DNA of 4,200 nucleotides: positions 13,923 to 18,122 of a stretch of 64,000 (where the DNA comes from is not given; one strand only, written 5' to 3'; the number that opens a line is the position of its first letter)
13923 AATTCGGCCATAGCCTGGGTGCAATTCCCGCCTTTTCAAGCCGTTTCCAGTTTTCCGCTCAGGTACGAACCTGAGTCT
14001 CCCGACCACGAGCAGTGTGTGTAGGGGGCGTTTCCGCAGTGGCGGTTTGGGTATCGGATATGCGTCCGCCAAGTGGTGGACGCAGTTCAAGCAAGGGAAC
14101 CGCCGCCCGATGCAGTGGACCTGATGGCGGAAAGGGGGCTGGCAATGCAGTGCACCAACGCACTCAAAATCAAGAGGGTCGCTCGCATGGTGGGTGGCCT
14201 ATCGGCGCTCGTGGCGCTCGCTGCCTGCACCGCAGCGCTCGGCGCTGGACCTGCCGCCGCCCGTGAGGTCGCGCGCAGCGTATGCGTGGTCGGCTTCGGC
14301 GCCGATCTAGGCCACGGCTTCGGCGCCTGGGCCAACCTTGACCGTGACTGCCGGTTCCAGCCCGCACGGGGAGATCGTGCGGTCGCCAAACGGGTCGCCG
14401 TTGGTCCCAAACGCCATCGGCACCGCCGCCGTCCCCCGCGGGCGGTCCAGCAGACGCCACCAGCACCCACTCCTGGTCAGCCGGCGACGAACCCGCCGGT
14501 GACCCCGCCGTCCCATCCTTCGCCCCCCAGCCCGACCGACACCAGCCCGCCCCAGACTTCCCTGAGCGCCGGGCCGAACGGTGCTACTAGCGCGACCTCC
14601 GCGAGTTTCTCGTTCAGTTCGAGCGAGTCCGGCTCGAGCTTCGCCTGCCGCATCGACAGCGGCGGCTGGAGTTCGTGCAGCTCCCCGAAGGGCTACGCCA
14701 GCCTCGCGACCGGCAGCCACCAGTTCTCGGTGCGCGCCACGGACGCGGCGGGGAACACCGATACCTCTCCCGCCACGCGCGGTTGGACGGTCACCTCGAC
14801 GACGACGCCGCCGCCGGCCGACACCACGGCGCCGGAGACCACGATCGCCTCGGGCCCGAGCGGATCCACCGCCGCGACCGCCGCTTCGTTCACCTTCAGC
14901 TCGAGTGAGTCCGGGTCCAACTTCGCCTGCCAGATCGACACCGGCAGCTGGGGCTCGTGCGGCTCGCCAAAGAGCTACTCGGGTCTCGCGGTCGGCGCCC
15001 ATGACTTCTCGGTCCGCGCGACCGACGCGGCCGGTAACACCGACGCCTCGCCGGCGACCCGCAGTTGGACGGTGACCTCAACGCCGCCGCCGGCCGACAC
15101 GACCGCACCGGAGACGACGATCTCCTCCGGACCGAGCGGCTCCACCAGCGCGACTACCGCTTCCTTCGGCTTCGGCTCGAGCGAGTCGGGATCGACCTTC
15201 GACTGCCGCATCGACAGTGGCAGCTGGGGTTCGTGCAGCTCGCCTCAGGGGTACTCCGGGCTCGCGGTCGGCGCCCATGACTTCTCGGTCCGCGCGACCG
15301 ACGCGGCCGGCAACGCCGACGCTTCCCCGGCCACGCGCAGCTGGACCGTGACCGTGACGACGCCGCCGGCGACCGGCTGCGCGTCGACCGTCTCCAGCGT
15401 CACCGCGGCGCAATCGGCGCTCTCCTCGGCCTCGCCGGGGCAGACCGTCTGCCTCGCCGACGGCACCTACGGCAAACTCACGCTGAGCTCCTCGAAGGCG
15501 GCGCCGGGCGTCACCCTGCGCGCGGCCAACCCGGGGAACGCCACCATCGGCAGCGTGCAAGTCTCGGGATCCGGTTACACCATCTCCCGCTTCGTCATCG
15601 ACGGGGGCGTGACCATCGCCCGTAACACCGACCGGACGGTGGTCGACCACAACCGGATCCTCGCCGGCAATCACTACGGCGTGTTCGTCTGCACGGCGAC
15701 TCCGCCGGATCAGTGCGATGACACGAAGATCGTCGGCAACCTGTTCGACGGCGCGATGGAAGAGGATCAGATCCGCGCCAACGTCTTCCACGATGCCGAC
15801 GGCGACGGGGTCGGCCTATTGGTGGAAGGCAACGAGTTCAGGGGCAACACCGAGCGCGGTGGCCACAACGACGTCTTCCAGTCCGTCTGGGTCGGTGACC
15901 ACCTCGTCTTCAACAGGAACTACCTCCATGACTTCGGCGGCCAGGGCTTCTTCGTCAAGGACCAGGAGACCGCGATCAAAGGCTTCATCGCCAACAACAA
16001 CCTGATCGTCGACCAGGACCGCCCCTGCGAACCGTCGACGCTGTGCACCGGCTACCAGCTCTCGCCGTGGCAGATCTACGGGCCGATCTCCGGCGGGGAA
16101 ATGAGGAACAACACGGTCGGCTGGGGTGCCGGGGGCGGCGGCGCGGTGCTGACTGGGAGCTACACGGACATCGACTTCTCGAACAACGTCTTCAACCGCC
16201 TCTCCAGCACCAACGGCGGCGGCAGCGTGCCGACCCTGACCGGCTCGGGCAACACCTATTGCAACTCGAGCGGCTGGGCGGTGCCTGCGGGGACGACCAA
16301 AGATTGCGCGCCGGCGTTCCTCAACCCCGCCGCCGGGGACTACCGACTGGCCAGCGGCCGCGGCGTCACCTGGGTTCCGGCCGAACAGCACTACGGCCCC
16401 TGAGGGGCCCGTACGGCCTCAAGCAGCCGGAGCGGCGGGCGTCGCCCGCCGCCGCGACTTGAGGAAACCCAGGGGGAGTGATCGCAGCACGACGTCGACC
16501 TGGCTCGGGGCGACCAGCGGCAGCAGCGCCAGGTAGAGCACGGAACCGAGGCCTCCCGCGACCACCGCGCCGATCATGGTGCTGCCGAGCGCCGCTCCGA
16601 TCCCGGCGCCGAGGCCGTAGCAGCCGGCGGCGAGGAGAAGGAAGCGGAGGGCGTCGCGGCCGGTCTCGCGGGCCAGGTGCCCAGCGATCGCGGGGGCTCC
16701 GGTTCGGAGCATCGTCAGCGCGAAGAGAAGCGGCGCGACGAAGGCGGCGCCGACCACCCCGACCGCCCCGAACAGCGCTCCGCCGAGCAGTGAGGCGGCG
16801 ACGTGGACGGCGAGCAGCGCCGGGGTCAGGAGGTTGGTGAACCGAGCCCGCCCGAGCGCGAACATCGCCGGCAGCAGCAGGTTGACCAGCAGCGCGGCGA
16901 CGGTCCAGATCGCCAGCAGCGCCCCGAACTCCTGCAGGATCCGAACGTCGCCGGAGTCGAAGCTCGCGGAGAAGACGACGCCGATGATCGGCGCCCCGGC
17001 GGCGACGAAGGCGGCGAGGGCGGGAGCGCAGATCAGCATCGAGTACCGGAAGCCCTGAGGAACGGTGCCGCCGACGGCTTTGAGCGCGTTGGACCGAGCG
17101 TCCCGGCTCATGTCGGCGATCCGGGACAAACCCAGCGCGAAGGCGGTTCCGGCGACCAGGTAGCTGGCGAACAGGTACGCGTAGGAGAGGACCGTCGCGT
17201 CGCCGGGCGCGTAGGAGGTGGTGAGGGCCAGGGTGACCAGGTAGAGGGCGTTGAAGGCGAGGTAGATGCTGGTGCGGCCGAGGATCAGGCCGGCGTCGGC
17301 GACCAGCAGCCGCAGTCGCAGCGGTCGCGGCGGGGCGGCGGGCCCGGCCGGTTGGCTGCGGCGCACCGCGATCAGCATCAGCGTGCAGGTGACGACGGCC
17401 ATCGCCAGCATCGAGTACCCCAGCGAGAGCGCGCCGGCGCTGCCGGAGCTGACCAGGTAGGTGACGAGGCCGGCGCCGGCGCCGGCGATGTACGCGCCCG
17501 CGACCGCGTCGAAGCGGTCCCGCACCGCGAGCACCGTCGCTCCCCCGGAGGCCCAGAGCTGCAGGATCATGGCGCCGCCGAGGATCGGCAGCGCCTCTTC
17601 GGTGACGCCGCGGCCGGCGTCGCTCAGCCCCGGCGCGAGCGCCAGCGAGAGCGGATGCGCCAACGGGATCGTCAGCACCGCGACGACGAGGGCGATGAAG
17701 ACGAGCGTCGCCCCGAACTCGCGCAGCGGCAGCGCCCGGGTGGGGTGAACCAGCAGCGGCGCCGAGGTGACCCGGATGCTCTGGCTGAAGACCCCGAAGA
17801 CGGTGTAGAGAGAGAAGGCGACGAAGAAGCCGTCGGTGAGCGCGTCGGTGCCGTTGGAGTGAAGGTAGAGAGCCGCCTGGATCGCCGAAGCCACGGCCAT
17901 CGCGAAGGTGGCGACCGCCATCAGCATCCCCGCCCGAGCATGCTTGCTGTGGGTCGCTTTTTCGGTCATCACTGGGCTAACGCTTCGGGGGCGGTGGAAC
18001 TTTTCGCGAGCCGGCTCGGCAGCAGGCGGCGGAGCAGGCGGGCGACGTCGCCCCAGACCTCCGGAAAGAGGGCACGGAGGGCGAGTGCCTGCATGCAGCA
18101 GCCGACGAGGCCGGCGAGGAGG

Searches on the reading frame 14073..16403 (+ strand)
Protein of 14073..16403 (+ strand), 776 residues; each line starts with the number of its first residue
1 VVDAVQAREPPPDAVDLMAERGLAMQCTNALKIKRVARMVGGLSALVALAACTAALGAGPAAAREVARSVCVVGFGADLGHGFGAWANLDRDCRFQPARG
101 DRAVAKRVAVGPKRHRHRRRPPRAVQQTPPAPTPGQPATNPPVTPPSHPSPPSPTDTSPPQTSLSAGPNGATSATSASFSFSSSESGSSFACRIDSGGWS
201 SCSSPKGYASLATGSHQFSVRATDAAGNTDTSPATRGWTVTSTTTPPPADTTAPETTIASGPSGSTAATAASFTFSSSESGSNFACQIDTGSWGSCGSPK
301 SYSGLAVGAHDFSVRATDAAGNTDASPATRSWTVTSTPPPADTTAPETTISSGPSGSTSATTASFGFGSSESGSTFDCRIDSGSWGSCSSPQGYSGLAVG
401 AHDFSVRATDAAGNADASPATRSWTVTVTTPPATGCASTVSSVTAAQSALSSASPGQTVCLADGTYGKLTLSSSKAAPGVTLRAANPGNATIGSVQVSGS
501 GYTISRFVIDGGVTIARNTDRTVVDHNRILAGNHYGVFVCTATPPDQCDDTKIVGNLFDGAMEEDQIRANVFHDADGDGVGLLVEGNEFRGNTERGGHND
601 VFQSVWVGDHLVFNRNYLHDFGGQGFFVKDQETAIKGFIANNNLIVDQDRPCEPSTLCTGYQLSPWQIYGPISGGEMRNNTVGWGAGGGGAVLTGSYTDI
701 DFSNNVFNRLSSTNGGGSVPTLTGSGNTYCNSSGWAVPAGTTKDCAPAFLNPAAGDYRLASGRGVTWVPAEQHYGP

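Call 39: search_protein_families(library=pfam, proteins=[window:14073-16403:+], max_evalue=0.001)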
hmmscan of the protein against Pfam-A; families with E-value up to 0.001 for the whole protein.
window:14073-16403:+ (776 aa): 2 families
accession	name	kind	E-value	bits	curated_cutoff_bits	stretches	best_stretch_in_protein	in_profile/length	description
PF19077.6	Big_13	-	1.1e-10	42.3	27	0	209-233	70-94/102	Bacterial Ig-like domain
PF13229.12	Beta_helix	-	2.4e-05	24.5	25.9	0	567-707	59-158/158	Right handed beta helix region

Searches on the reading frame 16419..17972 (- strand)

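Call 12: search_protein_families(library=pfam, proteins=[window:16419-17972:-], max_evalue=0.001)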
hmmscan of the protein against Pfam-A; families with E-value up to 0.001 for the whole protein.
window:16419-17972:- (517 aa): 0 families

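Call 40: search_protein_families(library=ncbifam, proteins=[window:16419-17972:-], max_evalue=1)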
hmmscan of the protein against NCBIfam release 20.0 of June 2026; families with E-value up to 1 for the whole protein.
window:16419-17972:- (517 aa): 1 family
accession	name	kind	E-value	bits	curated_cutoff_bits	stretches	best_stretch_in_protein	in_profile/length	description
TIGR01695.1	murJ_mviN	equivalog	7.5e-11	41.4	235.55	1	32-487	23-496/506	murein biosynthesis integral membrane protein MurJ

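Call 54: search_protein_families(library=pfam, proteins=[window:16419-17972:-], max_evalue=10)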
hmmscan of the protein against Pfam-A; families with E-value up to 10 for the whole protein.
window:16419-17972:- (517 aa): 0 families
